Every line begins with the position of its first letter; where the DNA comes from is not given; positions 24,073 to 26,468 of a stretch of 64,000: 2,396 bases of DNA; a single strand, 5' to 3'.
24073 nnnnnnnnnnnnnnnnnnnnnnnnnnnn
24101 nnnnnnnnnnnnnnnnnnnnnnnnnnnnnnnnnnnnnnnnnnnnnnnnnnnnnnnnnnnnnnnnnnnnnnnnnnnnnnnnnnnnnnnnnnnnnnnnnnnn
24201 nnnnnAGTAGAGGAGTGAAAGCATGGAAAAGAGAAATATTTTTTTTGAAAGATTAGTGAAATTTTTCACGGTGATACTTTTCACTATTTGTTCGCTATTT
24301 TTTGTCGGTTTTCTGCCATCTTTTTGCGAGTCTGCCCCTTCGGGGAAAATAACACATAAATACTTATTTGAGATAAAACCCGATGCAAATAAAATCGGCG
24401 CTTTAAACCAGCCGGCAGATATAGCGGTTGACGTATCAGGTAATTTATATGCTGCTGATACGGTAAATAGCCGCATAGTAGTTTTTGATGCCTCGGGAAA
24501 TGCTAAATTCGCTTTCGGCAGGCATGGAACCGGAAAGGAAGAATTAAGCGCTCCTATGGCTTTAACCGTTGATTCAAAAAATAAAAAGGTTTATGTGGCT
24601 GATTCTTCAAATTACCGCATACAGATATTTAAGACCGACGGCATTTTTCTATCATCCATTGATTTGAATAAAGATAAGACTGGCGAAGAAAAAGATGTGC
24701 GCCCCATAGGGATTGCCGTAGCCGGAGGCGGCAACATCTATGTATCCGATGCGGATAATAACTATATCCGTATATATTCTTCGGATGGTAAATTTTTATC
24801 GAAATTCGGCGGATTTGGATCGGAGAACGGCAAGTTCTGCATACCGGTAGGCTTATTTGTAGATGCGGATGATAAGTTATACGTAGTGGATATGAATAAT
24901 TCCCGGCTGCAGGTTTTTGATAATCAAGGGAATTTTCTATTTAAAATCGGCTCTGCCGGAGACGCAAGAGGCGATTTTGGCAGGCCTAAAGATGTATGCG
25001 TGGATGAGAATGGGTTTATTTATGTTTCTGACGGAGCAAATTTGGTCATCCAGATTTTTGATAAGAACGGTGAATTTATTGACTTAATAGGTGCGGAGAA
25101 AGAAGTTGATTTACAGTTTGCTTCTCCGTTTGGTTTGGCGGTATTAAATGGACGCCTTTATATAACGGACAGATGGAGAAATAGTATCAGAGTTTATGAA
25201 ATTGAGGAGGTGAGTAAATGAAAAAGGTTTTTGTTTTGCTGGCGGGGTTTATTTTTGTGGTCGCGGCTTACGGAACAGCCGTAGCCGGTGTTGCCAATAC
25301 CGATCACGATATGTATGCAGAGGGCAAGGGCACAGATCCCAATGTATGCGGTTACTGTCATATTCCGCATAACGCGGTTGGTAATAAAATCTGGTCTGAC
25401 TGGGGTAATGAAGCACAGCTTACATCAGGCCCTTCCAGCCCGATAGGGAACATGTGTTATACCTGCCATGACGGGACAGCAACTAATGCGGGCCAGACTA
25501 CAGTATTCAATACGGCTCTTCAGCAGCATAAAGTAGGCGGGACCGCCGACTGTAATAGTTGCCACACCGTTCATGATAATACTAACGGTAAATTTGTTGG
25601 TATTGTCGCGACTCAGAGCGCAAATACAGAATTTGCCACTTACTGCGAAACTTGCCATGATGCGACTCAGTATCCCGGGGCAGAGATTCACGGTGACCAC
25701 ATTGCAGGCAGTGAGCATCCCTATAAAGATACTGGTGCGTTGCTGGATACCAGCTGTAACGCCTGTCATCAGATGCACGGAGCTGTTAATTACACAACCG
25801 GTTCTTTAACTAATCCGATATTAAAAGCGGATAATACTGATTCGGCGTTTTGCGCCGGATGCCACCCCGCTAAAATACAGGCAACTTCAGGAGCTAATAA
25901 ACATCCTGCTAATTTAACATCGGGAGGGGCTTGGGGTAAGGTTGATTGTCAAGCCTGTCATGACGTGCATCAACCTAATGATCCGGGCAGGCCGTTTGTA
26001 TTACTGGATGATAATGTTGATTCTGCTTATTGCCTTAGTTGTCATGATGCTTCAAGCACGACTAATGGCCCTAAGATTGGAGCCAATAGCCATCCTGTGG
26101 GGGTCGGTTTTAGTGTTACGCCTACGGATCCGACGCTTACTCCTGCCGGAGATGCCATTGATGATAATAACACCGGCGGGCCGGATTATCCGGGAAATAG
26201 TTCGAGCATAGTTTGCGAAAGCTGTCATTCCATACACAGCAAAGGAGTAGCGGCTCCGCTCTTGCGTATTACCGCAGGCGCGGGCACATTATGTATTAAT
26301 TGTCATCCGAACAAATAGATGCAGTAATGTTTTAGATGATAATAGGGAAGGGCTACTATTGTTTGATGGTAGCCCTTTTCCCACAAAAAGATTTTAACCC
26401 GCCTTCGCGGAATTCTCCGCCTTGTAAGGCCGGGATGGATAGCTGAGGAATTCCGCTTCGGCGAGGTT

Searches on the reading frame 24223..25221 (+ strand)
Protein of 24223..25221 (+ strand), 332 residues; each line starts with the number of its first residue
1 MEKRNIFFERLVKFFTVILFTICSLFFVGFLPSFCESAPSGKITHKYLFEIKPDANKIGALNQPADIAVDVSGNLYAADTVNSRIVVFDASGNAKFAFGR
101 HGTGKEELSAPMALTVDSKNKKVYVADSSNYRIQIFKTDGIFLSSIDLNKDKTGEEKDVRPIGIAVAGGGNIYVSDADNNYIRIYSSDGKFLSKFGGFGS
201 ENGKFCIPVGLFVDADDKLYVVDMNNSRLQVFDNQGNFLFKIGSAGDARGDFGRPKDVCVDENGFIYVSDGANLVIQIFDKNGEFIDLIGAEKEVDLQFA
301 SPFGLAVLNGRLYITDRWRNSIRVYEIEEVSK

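Call 5: search_protein_families(library=pfam, proteins=[window:24223-25221:+], max_evalue=0.1)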
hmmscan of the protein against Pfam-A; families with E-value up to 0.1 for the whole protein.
window:24223-25221:+ (332 aa): 16 families
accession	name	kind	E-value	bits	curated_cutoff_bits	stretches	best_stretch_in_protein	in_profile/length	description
PF01436.27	NHL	-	1.3e-37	126.4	20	6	61-88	1-28/28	NHL repeat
PF17170.10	DUF5128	-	2.3e-20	73.5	22.9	2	213-287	50-126/321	6-bladed beta-propeller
PF25021.1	TEN_NHL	-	1.4e-10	41.1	27.1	1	251-294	140-181/357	Teneurin NHL domain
PF08450.18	SGL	-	3.3e-10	40.4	26.3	1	106-193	131-218/246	SMP-30/Gluconolactonase/LRE-like region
PF01731.26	Arylesterase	-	0.00023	21.7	21.3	0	106-137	51-82/86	Arylesterase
PF10282.15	Lactonase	-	0.00023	20.9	21.7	1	51-139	233-321/344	Lactonase, 7-bladed beta-propeller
PF03022.22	MRJP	-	0.00046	20.1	19.8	0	67-98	66-103/288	Major royal jelly protein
PF06977.17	SdiA-regulated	-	0.00066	19.4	21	0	113-179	176-243/249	SdiA-regulated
PF06739.17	SBBP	-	0.0012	19.2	20.5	0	255-268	15-28/38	Beta-propeller repeat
PF16288.11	DUF4934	-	0.0022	18.5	27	1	171-239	35-101/102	Domain of unknown function (DUF4934)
PF18975.6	DUF5711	-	0.0061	16.3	26.3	1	115-223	60-157/344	Family of unknown function (DUF5711)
PF20067.5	SSL_N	-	0.0097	16.2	18.9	0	62-79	21-38/46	Strictosidine synthase-like, N-terminal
PF13449.12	Phytase-like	-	0.0099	16.2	27.6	0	163-195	72-104/284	Esterase-like activity of phytase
PF24684.1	Vgb_lyase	-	0.012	14.9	50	0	63-190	14-128/290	Virginiamycin B lyase family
PF04841.19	Vps16_N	-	0.013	14.8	23.4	0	109-152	40-82/410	Vps16, N-terminal region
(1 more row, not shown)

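Call 6: search_protein_families(library=ncbifam, proteins=[window:24223-25221:+], max_evalue=0.1)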
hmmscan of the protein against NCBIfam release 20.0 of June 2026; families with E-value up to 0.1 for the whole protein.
window:24223-25221:+ (332 aa): 6 families
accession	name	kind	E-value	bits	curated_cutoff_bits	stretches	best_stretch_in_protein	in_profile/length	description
NF035926.1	scyF_NHL_VPEP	equivalog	4.6e-54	184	350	2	161-291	154-285/376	scytonemin biosynthesis PEP-CTERM protein ScyF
NF047780.1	LIC12708_fam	subfamily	4.5e-12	45.5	150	3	80-153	153-227/391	LIC_12708 family protein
NF033206.1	ScyE_fam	subfamily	1.5e-09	37.9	80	2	61-130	252-322/333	ScyD/ScyE family protein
NF053768.1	CIS12_fam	equivalog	3.5e-05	22.7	860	1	65-228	47-190/715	CIS12 family contractile injection system protein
NF052280.1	7_blade_YncE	equivalog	4.2e-05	22.5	400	1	68-236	81-247/338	7-bladed beta-propeller protein YncE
NF047494.1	Lepto_SBBP_lipo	equivalog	0.031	13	400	0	63-123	189-249/466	SBBP repeat beta-propeller lipoprotein, LipL53 family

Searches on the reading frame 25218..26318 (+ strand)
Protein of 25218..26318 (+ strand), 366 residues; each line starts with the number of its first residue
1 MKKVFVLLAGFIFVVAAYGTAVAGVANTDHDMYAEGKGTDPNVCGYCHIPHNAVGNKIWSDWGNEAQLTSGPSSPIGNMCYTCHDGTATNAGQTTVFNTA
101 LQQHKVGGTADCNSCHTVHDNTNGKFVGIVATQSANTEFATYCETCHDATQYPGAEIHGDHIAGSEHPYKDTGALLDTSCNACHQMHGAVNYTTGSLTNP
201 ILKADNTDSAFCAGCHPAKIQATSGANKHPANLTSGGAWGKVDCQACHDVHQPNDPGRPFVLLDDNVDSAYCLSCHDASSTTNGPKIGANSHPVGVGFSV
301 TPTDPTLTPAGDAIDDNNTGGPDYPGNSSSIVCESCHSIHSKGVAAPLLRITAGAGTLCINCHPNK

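Call 64: search_solved_structures(query=window:25218-26318:+, max_evalue=0.01, show_alignments=2)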
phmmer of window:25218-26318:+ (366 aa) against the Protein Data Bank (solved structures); distinct sequences matched with E-value up to 0.01: 2.
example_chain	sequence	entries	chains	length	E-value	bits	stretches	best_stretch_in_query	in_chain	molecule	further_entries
9yuq_N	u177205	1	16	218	6.8e-10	41.9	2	289-364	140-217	Putative multiheme cytochrome c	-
7tfs_A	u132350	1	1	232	1.1e-07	34.6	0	301-364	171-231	Cytochrome c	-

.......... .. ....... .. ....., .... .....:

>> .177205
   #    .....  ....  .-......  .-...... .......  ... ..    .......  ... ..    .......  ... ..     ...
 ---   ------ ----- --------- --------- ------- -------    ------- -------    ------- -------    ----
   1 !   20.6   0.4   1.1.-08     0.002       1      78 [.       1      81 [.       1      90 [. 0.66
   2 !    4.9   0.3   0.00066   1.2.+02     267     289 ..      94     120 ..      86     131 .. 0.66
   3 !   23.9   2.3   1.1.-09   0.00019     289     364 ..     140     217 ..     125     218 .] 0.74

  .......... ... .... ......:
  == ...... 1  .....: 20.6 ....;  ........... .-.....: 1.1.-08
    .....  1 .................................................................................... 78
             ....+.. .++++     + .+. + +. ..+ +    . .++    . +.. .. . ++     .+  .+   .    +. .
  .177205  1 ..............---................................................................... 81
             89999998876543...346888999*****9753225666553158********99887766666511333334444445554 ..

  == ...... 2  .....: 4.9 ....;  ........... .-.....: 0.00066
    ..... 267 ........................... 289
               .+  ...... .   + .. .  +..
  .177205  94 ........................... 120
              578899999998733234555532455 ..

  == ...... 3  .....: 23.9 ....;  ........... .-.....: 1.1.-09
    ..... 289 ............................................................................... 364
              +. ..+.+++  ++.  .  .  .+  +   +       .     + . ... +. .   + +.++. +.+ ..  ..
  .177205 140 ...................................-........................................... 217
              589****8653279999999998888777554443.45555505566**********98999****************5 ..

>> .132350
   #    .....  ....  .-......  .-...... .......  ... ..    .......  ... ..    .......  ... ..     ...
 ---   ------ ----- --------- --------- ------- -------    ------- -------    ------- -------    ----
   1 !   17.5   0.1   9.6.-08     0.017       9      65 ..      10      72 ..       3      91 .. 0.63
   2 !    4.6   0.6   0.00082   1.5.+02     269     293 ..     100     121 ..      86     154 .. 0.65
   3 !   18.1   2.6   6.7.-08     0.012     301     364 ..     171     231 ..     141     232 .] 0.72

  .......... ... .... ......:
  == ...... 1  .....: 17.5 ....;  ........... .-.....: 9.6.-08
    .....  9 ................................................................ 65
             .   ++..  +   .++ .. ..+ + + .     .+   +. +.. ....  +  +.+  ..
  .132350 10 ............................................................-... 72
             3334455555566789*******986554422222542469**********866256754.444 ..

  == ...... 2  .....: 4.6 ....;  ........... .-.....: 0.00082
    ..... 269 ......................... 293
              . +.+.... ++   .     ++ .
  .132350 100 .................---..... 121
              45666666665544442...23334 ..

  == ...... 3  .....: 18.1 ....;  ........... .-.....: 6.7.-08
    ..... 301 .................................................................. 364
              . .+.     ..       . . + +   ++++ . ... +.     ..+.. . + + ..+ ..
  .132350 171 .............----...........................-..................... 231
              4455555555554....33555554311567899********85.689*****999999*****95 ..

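Call 79: search_solved_structures(query=A3, max_evalue=0.01, show_alignments=2)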
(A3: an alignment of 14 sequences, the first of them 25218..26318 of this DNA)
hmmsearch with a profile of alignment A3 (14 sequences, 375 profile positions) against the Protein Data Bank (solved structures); distinct sequences matched with E-value up to 0.01: 16.
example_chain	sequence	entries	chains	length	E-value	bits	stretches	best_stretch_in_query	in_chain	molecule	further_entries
7tfs_A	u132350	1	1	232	2.3e-14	56.5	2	9-95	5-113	Cytochrome c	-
9yuq_N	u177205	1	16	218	6e-12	48.5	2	252-373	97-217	Putative multiheme cytochrome c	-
1p2h_A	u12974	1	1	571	0.0066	18.8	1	114-204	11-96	flavocytochrome c3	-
1p2e_A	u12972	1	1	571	0.007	18.7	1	114-204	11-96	flavocytochrome c3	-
1jrz_A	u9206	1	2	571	0.0081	18.5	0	114-204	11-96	FLAVOCYTOCHROME C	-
1jrx_A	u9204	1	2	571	0.0081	18.5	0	114-204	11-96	FLAVOCYTOCHROME C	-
2b7s_A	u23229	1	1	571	0.0081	18.5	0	114-204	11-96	Fumarate reductase flavoprotein subunit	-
1jry_A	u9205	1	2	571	0.0081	18.5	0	114-204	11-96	FLAVOCYTOCHROME C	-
1qjd_A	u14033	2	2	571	0.0081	18.5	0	114-204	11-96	FLAVOCYTOCHROME C3 | Fumarate reductase flavoprotein subunit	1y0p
1q9i_A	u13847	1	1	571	0.0081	18.5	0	114-204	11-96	flavocytochrome c3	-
2b7r_A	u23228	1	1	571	0.0081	18.5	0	114-204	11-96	Fumarate reductase flavoprotein subunit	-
1kss_A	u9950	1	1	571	0.0081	18.5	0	114-204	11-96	flavocytochrome c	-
1ksu_A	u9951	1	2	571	0.0081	18.5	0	114-204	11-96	flavocytochrome c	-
1lj1_A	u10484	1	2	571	0.0082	18.5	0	114-204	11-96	flavocytochrome c3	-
1m64_A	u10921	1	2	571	0.0082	18.5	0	114-204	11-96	flavocytochrome c3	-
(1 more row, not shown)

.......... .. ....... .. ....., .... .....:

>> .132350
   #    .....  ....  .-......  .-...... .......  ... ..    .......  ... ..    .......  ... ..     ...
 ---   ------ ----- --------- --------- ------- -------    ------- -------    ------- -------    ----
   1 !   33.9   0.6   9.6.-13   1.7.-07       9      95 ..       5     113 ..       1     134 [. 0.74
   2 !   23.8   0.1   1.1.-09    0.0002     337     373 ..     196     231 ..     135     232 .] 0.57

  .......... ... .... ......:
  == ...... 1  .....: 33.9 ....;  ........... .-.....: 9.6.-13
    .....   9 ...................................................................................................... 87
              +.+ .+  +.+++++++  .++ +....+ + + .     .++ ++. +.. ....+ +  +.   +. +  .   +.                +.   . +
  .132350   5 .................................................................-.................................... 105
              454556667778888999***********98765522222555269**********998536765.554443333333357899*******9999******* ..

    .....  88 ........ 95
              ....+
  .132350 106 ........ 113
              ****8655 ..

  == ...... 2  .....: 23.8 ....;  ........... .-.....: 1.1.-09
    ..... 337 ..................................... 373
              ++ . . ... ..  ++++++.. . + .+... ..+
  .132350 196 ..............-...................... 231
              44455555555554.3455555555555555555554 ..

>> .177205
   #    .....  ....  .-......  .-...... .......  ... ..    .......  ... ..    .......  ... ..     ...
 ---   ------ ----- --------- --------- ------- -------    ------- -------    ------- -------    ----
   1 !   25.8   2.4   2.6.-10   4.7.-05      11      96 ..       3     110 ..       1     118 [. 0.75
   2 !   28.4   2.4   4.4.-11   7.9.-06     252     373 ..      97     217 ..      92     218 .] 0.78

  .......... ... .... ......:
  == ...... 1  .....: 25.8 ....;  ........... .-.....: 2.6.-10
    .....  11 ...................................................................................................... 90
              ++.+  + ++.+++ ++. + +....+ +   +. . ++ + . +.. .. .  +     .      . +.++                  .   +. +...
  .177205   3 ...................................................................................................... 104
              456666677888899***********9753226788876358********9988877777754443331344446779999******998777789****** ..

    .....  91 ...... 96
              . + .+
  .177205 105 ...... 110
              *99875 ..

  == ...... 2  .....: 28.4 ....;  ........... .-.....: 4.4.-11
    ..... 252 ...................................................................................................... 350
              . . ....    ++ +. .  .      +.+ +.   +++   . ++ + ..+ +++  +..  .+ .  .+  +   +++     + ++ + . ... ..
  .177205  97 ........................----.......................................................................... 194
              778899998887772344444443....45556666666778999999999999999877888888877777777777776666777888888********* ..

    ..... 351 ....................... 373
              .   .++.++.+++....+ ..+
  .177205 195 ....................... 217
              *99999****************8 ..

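Call 80: find_related_loci(query=A3, collection=metagenome_contigs, flank=10000)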
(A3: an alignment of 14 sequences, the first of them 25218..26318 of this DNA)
Query A3 (366 aa) in metagenome_contigs; peptide patterns used: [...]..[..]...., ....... (x = any residue, [..] = any of these).
133 stretches matched a pattern; 7 encode a relative of the query (tblastn E <= 1e-3); 7 distinct loci.
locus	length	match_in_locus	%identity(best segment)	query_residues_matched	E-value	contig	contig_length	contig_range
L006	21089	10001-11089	65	1-366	2e-156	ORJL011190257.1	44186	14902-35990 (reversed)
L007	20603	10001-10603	27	1-363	4e-11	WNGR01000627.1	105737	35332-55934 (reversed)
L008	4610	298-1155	23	100-363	5e-8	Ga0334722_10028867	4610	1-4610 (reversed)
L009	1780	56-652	26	3-152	4e-8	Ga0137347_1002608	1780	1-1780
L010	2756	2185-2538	32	269-363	1e-6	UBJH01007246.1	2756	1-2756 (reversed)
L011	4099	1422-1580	37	90-277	5e-6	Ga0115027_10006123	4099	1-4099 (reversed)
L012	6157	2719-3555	21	107-363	1e-5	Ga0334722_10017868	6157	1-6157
